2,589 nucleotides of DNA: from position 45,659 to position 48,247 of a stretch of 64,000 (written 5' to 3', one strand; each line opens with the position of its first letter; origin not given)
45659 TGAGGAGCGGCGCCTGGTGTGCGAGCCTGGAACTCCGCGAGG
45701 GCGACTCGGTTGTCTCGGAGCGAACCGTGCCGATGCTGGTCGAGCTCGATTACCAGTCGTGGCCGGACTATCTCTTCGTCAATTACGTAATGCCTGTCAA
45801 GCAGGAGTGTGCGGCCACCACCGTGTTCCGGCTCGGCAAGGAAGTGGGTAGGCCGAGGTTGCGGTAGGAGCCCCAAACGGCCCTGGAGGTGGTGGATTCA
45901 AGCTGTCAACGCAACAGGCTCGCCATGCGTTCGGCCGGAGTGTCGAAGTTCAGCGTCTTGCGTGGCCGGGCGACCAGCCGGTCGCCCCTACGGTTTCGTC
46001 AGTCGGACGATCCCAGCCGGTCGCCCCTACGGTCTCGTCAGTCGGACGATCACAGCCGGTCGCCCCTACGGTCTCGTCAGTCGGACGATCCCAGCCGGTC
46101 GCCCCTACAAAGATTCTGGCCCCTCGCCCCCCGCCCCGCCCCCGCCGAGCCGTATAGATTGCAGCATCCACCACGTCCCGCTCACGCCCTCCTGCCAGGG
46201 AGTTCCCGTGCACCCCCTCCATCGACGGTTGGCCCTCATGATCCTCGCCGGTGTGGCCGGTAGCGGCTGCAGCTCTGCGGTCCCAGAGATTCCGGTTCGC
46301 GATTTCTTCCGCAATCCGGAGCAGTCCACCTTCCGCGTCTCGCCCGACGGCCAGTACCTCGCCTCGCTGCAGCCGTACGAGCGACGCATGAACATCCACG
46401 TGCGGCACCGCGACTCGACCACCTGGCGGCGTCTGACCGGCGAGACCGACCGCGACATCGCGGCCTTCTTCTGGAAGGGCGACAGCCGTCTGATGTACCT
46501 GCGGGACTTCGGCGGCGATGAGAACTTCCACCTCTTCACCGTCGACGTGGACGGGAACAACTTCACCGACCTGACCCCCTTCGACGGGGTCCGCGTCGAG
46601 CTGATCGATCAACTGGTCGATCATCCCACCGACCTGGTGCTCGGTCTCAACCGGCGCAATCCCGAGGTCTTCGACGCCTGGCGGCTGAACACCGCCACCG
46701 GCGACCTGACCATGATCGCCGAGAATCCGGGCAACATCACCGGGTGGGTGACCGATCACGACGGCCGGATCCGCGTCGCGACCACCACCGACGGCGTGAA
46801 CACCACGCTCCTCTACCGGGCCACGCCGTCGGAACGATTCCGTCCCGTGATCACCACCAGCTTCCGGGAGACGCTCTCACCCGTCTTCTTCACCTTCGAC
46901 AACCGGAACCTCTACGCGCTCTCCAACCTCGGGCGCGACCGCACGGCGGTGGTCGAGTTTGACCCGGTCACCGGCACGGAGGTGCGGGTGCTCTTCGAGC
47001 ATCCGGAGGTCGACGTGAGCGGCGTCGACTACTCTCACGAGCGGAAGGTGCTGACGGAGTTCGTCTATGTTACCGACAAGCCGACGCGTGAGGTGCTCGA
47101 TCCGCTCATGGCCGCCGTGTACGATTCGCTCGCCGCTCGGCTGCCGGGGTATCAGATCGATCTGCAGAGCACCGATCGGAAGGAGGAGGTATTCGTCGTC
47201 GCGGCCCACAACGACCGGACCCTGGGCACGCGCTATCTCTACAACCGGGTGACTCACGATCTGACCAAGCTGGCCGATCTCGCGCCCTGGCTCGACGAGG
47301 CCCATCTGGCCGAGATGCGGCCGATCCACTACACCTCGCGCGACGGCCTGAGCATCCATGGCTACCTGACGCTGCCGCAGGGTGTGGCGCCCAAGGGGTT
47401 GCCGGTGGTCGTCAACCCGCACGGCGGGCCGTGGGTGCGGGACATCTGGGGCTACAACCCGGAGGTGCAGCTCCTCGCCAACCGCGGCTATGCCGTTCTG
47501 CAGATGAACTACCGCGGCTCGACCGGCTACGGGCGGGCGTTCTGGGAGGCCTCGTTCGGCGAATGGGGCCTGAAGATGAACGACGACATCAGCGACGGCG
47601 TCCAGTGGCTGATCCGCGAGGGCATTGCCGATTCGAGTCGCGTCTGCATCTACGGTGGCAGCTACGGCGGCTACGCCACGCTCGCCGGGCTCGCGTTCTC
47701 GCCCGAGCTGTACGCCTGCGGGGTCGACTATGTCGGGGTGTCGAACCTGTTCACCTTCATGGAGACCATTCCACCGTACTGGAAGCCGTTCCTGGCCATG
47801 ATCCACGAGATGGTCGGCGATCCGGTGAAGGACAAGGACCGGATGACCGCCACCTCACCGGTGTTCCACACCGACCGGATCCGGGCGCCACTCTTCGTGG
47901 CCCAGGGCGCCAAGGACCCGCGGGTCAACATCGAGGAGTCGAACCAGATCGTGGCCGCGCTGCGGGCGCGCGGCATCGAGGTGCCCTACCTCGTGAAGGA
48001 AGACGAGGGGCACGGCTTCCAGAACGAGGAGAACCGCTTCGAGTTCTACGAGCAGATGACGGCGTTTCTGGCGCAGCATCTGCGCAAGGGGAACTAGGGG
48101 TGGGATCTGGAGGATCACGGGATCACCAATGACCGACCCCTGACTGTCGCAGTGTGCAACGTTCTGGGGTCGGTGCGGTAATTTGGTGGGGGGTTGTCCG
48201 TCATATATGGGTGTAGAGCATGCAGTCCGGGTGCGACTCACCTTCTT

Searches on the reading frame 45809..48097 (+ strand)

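Call 58: search_protein_families(library=pfam, proteins=[window:45809-48097:+], max_evalue=0.00001)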
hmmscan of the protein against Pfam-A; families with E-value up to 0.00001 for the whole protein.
window:45809-48097:+ (762 aa): 4 families
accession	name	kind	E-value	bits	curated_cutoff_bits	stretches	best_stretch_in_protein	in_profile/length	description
PF00326.27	Peptidase_S9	-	1.9e-48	165.2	22.6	1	548-760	2-212/213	Prolyl oligopeptidase family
PF20434.5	BD-FAE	-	4.3e-14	53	26.8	1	523-718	6-215/215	BD-FAE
PF02129.25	Peptidase_S15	-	4.5e-09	36.8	23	1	512-646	1-131/262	X-Pro dipeptidyl-peptidase (S15 family)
PF01738.24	DLH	-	2.1e-06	27.9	21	1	517-745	2-196/217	Dienelactone hydrolase family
